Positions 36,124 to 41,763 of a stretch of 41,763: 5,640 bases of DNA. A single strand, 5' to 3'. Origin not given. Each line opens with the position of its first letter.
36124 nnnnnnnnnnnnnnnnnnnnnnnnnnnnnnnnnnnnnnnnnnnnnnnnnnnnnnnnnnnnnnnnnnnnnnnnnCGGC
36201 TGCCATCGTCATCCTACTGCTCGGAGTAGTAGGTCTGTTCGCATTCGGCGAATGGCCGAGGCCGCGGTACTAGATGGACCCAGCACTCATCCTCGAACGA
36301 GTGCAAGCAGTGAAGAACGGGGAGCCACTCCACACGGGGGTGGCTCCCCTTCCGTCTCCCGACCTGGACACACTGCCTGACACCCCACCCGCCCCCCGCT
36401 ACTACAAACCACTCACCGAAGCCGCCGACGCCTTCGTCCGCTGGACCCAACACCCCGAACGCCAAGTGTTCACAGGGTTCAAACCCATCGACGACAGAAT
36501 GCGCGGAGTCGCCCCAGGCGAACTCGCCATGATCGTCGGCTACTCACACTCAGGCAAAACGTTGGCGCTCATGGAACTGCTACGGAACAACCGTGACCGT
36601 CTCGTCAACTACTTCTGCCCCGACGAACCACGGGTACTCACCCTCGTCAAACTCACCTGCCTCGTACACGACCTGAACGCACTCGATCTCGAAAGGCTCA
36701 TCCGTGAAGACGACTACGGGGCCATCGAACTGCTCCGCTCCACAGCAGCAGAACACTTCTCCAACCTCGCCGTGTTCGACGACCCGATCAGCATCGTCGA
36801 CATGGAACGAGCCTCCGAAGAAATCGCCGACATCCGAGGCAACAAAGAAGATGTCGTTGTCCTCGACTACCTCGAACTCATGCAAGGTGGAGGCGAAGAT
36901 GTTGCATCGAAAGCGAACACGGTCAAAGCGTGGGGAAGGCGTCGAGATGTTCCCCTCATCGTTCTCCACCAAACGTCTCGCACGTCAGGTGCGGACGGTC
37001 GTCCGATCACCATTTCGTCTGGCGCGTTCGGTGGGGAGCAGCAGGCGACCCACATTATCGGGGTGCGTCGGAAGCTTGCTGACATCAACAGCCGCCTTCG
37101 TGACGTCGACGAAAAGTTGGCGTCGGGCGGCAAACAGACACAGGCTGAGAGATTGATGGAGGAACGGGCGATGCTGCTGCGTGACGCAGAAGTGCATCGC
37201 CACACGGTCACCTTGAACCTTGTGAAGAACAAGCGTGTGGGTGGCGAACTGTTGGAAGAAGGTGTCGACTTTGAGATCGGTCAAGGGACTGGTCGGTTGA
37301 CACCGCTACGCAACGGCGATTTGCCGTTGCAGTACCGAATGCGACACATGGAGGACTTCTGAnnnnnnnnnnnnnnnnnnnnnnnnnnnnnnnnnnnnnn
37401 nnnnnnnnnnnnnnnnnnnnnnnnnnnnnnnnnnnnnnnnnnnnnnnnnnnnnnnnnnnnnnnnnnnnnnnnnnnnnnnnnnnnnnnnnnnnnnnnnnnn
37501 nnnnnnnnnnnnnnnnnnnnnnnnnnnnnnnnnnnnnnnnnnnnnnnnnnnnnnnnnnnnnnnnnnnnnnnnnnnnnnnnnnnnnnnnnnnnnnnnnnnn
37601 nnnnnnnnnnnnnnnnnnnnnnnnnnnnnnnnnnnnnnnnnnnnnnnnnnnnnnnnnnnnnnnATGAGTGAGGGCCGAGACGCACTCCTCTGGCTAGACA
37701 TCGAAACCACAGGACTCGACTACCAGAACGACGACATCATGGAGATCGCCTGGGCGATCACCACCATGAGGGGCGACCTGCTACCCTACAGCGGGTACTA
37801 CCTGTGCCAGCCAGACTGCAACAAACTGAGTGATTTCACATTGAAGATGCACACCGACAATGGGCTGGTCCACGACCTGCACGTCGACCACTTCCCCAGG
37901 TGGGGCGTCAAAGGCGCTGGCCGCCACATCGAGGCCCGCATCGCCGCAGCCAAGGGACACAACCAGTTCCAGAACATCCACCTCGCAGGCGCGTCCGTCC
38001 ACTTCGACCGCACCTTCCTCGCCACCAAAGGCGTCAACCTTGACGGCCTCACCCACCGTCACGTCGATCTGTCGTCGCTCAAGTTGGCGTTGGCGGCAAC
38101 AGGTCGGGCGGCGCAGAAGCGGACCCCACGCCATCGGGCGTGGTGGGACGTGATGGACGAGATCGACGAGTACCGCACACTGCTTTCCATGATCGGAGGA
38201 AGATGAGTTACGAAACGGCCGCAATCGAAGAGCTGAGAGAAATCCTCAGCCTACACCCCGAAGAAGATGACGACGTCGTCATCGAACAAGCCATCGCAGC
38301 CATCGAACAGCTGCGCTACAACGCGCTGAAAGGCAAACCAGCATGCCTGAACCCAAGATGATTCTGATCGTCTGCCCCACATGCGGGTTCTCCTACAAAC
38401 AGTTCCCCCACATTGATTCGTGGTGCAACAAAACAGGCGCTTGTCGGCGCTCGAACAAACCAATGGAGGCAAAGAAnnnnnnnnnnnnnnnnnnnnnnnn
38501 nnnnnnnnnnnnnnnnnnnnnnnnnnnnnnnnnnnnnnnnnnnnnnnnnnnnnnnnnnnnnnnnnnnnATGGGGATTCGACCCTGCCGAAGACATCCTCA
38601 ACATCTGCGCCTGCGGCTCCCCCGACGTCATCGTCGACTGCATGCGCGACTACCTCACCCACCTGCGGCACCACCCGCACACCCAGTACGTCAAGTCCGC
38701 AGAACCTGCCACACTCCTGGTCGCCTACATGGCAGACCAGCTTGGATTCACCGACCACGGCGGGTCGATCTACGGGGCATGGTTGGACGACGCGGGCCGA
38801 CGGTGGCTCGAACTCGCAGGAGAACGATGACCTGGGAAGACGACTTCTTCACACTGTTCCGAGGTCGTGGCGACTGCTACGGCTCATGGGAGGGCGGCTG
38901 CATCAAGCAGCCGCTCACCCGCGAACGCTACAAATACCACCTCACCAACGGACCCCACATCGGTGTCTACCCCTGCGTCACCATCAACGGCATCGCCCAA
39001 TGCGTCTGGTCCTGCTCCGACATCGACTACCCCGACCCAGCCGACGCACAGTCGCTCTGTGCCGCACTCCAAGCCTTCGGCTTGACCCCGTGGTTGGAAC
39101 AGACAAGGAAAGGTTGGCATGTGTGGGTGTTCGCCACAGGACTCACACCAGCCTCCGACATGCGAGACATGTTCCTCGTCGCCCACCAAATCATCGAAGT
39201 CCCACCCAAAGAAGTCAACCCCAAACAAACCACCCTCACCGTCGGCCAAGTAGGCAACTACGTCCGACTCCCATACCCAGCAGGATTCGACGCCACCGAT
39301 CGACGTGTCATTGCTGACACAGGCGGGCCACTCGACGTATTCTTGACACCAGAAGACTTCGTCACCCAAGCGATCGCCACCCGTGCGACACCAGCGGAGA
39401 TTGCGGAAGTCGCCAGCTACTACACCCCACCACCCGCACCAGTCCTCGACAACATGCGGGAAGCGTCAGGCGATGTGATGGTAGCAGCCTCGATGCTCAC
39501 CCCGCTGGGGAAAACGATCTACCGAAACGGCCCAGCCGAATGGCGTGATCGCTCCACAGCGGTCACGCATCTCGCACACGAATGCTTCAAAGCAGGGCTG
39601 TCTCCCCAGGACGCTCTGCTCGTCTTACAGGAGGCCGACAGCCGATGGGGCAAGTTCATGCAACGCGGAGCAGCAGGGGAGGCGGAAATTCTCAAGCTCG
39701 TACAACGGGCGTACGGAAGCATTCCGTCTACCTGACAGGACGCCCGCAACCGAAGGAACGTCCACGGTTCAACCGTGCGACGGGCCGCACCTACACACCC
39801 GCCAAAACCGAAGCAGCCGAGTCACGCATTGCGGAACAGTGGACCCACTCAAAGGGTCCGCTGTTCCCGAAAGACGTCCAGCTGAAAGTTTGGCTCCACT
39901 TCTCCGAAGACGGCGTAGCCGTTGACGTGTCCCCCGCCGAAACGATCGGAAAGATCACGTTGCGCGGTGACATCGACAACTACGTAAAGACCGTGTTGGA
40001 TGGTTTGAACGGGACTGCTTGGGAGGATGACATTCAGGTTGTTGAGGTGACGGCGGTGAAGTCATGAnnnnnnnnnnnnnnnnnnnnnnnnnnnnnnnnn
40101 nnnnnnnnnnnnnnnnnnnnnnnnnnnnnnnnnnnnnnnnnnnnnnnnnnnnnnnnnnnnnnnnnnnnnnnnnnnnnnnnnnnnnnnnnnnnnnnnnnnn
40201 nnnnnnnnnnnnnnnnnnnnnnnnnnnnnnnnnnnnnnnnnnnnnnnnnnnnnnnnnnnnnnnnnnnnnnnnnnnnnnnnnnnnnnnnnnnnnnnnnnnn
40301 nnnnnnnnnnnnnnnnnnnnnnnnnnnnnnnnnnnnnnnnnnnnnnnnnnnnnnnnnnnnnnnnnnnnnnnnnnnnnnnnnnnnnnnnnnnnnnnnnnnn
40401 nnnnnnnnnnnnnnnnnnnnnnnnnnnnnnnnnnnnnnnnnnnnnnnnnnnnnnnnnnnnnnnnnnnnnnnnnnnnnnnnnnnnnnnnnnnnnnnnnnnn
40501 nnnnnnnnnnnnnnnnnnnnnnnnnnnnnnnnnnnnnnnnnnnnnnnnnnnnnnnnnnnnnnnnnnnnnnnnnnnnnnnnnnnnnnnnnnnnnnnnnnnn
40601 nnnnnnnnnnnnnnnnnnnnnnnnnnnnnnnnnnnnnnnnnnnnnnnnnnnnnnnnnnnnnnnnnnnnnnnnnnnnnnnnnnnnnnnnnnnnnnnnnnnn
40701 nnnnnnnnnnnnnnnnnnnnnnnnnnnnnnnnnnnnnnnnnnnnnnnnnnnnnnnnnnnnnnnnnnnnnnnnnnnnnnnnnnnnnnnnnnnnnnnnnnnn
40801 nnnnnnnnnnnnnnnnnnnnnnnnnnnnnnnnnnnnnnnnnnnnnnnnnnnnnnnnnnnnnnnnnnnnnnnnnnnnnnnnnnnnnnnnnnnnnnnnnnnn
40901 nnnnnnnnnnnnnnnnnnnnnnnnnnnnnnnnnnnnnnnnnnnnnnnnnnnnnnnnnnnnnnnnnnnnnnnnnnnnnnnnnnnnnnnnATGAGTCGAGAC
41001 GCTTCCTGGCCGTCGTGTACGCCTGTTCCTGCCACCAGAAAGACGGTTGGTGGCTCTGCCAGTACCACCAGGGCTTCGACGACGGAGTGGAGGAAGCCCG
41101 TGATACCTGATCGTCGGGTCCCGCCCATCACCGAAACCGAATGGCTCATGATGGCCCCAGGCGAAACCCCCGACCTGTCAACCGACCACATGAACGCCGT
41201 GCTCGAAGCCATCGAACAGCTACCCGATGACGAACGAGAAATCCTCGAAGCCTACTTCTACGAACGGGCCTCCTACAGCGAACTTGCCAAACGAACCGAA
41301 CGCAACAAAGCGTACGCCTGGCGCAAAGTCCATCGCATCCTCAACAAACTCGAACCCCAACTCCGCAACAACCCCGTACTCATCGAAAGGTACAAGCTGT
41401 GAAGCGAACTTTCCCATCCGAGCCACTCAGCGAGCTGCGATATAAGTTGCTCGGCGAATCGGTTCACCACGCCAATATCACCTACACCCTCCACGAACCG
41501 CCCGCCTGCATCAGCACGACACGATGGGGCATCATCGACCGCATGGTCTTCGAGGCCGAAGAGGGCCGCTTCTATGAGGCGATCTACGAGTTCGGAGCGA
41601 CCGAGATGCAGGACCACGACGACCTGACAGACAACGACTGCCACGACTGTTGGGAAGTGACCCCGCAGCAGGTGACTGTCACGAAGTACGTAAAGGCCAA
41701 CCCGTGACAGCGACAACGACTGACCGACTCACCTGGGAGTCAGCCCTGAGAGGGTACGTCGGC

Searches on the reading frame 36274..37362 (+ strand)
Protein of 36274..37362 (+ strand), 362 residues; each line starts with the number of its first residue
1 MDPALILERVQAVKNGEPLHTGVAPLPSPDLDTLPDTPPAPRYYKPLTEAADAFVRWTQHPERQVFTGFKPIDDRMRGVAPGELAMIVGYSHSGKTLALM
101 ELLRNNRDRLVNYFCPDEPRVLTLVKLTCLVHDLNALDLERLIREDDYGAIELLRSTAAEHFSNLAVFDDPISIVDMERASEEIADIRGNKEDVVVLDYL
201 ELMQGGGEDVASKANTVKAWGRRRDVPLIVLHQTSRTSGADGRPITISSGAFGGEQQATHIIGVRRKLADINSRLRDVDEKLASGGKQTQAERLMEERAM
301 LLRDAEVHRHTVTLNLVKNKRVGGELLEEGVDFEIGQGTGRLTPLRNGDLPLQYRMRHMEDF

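Call 10: search_protein_families(library=pfam, proteins=[window:36274-37362:+], max_evalue=0.01)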
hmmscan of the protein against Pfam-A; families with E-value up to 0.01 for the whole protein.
window:36274-37362:+ (362 aa): 2 families
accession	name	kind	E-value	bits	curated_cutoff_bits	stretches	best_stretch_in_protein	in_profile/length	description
PF03796.21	DnaB_C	-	1.4e-11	44.7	27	1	66-245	3-191/255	DnaB-like helicase C terminal domain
PF13481.12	AAA_25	-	0.00018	21.7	27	1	65-237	15-193/195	AAA domain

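Call 39: find_related_loci(query=window:36274-37362:+, collection=viral_contigs, flank=10000)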
Query window:36274-37362:+ (362 aa) in viral_contigs; peptide patterns used: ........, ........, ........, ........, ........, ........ (x = any residue, [..] = any of these).
86 stretches matched a pattern; 84 encode a relative of the query (tblastn E <= 1e-3); the best 80 are kept; 80 distinct loci.
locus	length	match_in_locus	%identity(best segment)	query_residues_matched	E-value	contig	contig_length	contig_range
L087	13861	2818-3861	69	1-356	2e-160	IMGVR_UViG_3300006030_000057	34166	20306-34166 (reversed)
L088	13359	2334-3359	57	1-354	1e-132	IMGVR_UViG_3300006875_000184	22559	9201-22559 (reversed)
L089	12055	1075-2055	60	19-354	1e-132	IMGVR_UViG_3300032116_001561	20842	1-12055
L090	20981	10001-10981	60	19-354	2e-132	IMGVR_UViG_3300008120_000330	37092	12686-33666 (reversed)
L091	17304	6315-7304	60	17-354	3e-132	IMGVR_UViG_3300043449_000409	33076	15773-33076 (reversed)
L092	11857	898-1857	62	32-354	9e-129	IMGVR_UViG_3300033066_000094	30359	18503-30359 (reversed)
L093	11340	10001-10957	59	35-354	8e-128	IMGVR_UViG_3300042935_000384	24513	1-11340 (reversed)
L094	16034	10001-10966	58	36-354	1e-126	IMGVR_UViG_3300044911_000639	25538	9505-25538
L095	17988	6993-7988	56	9-354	9e-127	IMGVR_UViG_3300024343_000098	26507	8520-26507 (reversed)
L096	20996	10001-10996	56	9-354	9e-127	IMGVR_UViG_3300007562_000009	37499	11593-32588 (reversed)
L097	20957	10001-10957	59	35-354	7e-127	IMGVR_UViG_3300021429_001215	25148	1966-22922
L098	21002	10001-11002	56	9-354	2e-126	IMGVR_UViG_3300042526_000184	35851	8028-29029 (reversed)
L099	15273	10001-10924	60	43-354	1e-125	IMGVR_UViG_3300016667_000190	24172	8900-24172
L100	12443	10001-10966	58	36-354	1e-125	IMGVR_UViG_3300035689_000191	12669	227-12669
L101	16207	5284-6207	60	43-354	2e-125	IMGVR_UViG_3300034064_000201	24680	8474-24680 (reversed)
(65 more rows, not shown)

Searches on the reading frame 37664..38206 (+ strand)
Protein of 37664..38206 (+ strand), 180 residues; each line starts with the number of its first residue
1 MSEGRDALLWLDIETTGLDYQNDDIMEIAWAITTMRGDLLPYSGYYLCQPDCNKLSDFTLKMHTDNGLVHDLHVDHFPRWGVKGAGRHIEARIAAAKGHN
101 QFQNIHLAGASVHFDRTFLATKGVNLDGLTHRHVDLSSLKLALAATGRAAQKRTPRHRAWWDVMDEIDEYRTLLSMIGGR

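Call 10: search_protein_families(library=pfam, proteins=[window:37664-38206:+], max_evalue=0.01)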
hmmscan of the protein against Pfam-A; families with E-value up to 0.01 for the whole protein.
window:37664-38206:+ (180 aa): 1 family
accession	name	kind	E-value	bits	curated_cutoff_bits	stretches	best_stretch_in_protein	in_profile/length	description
PF00929.31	RNase_T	-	1.6e-05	25.9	24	1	9-65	1-59/164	Exonuclease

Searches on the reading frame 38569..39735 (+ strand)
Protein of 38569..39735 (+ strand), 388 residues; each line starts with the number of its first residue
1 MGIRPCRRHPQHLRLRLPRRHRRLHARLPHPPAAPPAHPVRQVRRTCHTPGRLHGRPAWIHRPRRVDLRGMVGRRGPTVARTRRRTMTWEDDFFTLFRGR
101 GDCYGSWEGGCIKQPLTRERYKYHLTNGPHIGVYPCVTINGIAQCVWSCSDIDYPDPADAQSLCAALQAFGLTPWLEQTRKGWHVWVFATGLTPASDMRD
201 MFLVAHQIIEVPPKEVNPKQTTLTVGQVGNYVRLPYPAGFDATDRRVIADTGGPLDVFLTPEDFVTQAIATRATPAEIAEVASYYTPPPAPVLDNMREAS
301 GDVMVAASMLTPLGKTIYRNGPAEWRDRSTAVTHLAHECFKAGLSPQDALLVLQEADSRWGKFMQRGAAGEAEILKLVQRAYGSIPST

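Call 10: search_protein_families(library=pfam, proteins=[window:38569-39735:+], max_evalue=0.01)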
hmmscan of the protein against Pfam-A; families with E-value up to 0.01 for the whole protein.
window:38569-39735:+ (388 aa): 1 family
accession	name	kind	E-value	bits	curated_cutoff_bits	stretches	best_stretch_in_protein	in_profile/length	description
PF22548.2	AEP-TOTE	-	9.9e-13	48.7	27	1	114-236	59-189/230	TOTE conflict system, Archaeo-Eukaryotic Primase domain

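Call 19: search_protein_families(library=phrogs, proteins=[window:38569-39735:+], max_evalue=0.01)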
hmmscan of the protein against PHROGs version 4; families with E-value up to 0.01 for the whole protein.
window:38569-39735:+ (388 aa): 1 family
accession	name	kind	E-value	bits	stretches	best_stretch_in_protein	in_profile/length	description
phrog_21866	-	DNA, RNA and nucleotide metabolism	1.1e-07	32.5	1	112-251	40-183/538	primase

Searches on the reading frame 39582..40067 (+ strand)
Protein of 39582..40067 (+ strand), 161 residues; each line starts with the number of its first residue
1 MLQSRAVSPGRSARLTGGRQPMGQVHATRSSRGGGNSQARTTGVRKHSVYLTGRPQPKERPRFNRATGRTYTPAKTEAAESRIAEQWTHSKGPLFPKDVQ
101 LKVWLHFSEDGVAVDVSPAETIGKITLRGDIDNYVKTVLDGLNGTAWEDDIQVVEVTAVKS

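Call 13: search_protein_families(library=pfam, proteins=[window:39582-40067:+], max_evalue=0.05)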
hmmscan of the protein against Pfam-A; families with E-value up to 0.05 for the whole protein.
window:39582-40067:+ (161 aa): 1 family
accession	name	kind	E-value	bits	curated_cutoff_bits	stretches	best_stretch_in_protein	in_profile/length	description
PF05866.16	RusA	-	7e-20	72.3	22.8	1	53-160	2-111/124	Endodeoxyribonuclease RusA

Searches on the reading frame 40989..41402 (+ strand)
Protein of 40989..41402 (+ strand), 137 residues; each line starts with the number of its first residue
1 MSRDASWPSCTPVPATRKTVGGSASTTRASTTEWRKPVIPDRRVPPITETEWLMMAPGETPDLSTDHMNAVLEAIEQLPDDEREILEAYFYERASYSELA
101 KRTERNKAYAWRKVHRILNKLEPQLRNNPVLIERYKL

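Call 13: search_protein_families(library=pfam, proteins=[window:40989-41402:+], max_evalue=0.05)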
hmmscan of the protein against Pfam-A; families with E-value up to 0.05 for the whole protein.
window:40989-41402:+ (137 aa): 2 families
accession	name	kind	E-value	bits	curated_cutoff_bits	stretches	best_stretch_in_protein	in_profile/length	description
PF08281.18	Sigma70_r4_2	-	3.4e-08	33.4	25.7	1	69-121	2-54/54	Sigma-70, region 4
PF04545.22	Sigma70_r4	-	1.1e-06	28.5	24.1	1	74-121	1-48/50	Sigma-70, region 4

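Call 19: search_protein_families(library=phrogs, proteins=[window:40989-41402:+], max_evalue=0.01)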
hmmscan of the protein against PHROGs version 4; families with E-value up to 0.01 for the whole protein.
window:40989-41402:+ (137 aa): 5 families
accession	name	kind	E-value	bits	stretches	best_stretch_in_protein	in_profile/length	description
phrog_1740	-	transcription regulation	2.1e-08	34.1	1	65-126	156-217/567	RNA polymerase sigma factor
phrog_36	-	transcription regulation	6.4e-08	33.5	1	68-133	130-195/220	transcriptional regulator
phrog_351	-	transcription regulation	5.9e-05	22.8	1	65-131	663-732/928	RNA polymerase sigma factor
phrog_11138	-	unknown function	0.00027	22.3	1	66-126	80-140/142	-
phrog_13787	-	unknown function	0.0014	19.8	1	69-127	113-170/172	-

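Call 20: search_protein_families(library=ncbifam, proteins=[window:40989-41402:+], max_evalue=0.05)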
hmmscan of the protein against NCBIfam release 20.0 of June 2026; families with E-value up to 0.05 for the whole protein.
window:40989-41402:+ (137 aa): 14 families
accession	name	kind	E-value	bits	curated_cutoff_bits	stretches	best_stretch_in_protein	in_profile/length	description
TIGR02937.1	sigma70-ECF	superfamily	2.2e-08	33.9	42.9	1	66-122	106-162/165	sigma-70 family RNA polymerase sigma factor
NF009172.0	PRK12519.1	subfamily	1e-06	28.5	222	1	67-127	131-191/194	RNA polymerase sigma factor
TIGR02984.1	Sig-70_plancto1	subfamily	1.8e-06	27.7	183.75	1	64-122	127-185/189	RNA polymerase sigma-70 factor, Planctomycetaceae-specific subfamily 1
TIGR02989.1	Sig-70_gvs1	subfamily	1.6e-05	24.9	124.55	1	61-121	94-154/158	RNA polymerase sigma-70 factor, Rhodopirellula/Verrucomicrobium family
TIGR03001.1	Sig-70_gmx1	subfamily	7.8e-05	22.1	154.6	1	65-128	149-212/244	RNA polymerase sigma-70 factor, Myxococcales family 1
TIGR02985.1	Sig70_bacteroi1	subfamily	0.00027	21.2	126.4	1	66-104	103-141/162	RNA polymerase sigma-70 factor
NF058625.1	sigma_PG0214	equivalog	0.0013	18.5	130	1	64-115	100-151/170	GFO_1088 family ECF-type sigma factor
TIGR02950.1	SigM_subfam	subfamily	0.0018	18.1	147.95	1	67-122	100-155/159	RNA polymerase sigma factor, SigM family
TIGR02983.1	SigE-fam_strep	subfamily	0.0061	16.5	141.55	1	27-125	66-158/162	SigE family RNA polymerase sigma factor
TIGR02980.1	SigBFG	subfamily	0.0066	16.2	234.35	1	65-124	166-225/227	SigB/SigF/SigG family RNA polymerase sigma factor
NF004935.0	PRK06288.1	equivalog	0.012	15.2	343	1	67-100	204-237/270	RNA polymerase sigma factor WhiG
NF009165.0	PRK12512.1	equivalog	0.013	15.1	198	1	65-128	119-182/184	RNA polymerase sigma factor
NF006930.0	PRK09415.1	subfamily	0.014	15.2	198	1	64-115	114-165/179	RNA polymerase factor sigma C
NF053879.1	RNAPolSigSigVBac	equivalog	0.02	14.6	190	1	70-127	100-157/160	RNA polymerase sigma factor SigV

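Call 31: search_solved_structures(query=window:40989-41402:+, max_evalue=1, show_alignments=2)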
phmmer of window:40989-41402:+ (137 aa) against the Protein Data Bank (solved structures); distinct sequences matched with E-value up to 1: 5.
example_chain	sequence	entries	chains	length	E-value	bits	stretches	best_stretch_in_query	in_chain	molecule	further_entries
1rp3_A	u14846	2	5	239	0.17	15.2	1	69-126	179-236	RNA polymerase sigma factor SIGMA-28 (FliA) | RNA polymerase sigma factor FliA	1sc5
8jzt_A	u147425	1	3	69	0.21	14.9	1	71-125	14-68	RNA polymerase sigma factor SigF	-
4lur_A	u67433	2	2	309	0.24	14.7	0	31-75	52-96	Interphotoreceptor Retinoid-Binding Protein(IRBP) | Retinol-binding protein 3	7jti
6pmi_F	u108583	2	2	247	0.44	13.9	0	68-107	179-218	RNA polymerase sigma factor FliA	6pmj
2q1z_A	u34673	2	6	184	0.59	13.4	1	26-105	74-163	RpoE, ECF SigE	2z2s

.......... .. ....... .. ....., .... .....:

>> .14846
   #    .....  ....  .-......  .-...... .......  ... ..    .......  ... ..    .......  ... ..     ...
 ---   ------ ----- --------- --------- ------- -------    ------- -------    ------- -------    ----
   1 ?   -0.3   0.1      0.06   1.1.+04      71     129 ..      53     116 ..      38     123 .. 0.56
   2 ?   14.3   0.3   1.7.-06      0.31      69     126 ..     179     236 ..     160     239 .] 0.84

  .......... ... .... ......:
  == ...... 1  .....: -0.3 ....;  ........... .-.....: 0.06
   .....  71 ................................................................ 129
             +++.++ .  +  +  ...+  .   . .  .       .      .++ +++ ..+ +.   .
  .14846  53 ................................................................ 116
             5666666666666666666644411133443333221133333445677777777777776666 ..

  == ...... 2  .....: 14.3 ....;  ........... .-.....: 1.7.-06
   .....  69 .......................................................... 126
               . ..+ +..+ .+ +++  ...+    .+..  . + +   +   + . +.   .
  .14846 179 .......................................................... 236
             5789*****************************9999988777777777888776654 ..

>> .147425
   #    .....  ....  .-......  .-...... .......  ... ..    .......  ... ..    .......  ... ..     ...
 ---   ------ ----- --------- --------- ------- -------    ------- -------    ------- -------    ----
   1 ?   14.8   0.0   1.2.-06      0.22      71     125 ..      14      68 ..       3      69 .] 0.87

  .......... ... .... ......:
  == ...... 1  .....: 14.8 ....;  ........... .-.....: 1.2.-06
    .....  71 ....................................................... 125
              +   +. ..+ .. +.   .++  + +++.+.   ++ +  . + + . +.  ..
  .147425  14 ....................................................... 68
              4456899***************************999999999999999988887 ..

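Call 33: find_homologous_proteins(query=window:40989-41402:+, max_evalue=0.001)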
Query window:40989-41402:+ (137 aa): 2 proteins with E <= 0.001 among 15 candidates.
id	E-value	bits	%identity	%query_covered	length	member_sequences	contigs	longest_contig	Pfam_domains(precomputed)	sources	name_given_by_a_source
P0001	1.2e-57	212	97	73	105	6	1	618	PF04545.23,PF08281.19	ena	-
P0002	2.7e-32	130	63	71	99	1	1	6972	PF04545.23,PF08281.19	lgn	-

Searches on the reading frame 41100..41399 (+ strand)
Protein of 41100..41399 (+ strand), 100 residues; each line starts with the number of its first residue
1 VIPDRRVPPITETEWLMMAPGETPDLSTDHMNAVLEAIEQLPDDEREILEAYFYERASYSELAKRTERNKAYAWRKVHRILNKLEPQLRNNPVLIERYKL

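Call 94: predict_structure(alignment_id=A1)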
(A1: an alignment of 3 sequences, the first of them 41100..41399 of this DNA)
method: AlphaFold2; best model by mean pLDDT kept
length: 100 residues; sequences in the alignment: 3
mean_pLDDT: 66.9   pTM: 0.55
mean pLDDT of the five models: 66.9, 63.2, 60.2, 59.0, 54.5
residues with pLDDT >= 90: 0; 70-90: 57; 50-70: 25; < 50: 18
segments of 3 or more residues with pLDDT < 50: 1-10, 12-14, 19-21
pLDDT, mean of each block of 10 residues (from residue 1): 39 49 64 82 83 60 64 79 78 70
secondary structure, 60 per line:
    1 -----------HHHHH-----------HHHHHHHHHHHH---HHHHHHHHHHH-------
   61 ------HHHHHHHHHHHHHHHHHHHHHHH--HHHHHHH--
elements in order: H12-16 H28-39 H43-53 H67-89 H92-98

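Call 96: fold_search(model_id=the predicted structure, library=pdb)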
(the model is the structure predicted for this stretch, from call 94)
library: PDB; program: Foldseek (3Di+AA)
matches with E <= 10: 44; with E <= 0.001: 0
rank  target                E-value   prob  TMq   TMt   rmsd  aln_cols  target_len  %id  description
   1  1rp3_C                1.5e+00  0.82  0.42  0.20   4.6        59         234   29  Cocrystal structure of the flagellar sigma/anti-sigma complex, Sigma-28/FlgM (released 2004-04-06)
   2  6dv9_F                1.5e+00  0.18  0.26  0.18   9.4        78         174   26  Crystal structure of Mycobacterium tuberculosis transcription initiation complex(ECF sigma factor L) containing 5nt RN (released 2019-02-20)
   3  1rp3_E                1.6e+00  0.77  0.42  0.20   4.6        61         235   30  Cocrystal structure of the flagellar sigma/anti-sigma complex, Sigma-28/FlgM (released 2004-04-06)
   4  8jzt_E                1.9e+00  0.72  0.42  0.56   4.7        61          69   23  The sigF and anti-sigma factor complex (released 2024-10-16)
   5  3hug_E                2.4e+00  0.30  0.29  0.36   5.1        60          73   20  Crystal structure of Mycobacterium tuberculosis anti-sigma factor RslA in complex with -35 promoter binding domain of  (released 2010-03-02)
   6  1rp3_A                2.7e+00  0.25  0.27  0.14   5.4        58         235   29  Cocrystal structure of the flagellar sigma/anti-sigma complex, Sigma-28/FlgM (released 2004-04-06)
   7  1rp3_G                2.8e+00  0.14  0.27  0.16   5.7        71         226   27  Cocrystal structure of the flagellar sigma/anti-sigma complex, Sigma-28/FlgM (released 2004-04-06)
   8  5zx2_F                3.1e+00  0.16  0.34  0.22  11.3        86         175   19  Mycobacterium tuberculosis RNA polymerase transcription initiation complex with ECF sigma factor sigma H and 7nt RNA (released 2019-03-20)
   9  3hug_K                3.3e+00  0.23  0.29  0.37   5.0        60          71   20  Crystal structure of Mycobacterium tuberculosis anti-sigma factor RslA in complex with -35 promoter binding domain of  (released 2010-03-02)
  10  3hug_C                3.5e+00  0.14  0.27  0.33   5.7        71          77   22  Crystal structure of Mycobacterium tuberculosis anti-sigma factor RslA in complex with -35 promoter binding domain of  (released 2010-03-02)
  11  3hug_A                3.7e+00  0.21  0.36  0.42   6.0        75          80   24  Crystal structure of Mycobacterium tuberculosis anti-sigma factor RslA in complex with -35 promoter binding domain of  (released 2010-03-02)
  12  2h27_A                3.9e+00  0.33  0.38  0.51   4.9        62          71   21  Crystal Structure of Escherichia coli SigmaE Region 4 Bound to its-35 Element DNA (released 2006-08-22)
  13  4nqw_A                3.9e+00  0.33  0.36  0.26   4.3        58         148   24  Structure of Mycobacterium tuberculosis extracytoplasmic function sigma factor SigK in complex with the cytosolic doma (released 2014-01-22)
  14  2h27_D                4.1e+00  0.28  0.34  0.44   4.5        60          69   20  Crystal Structure of Escherichia coli SigmaE Region 4 Bound to its-35 Element DNA (released 2006-08-22)
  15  5zx3_F                4.3e+00  0.15  0.34  0.22   8.1        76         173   18  Mycobacterium tuberculosis RNA polymerase holoenzyme with ECF sigma factor sigma H (released 2019-03-20)
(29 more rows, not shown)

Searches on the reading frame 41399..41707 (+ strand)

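Call 13: search_protein_families(library=pfam, proteins=[window:41399-41707:+], max_evalue=0.05)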
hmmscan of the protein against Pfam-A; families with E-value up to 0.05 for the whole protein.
window:41399-41707:+ (102 aa): 0 families

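Call 19: search_protein_families(library=phrogs, proteins=[window:41399-41707:+], max_evalue=0.01)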
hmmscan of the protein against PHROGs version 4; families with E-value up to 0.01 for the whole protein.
window:41399-41707:+ (102 aa): 1 family
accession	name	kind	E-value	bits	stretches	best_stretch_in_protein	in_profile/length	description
phrog_6343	-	unknown function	3e-10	41.4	1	38-100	40-106/109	-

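Call 74: search_protein_families(library=pfam, proteins=[window:41399-41707:+], max_evalue=0.1)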
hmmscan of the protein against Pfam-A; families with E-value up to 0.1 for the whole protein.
window:41399-41707:+ (102 aa): 0 families
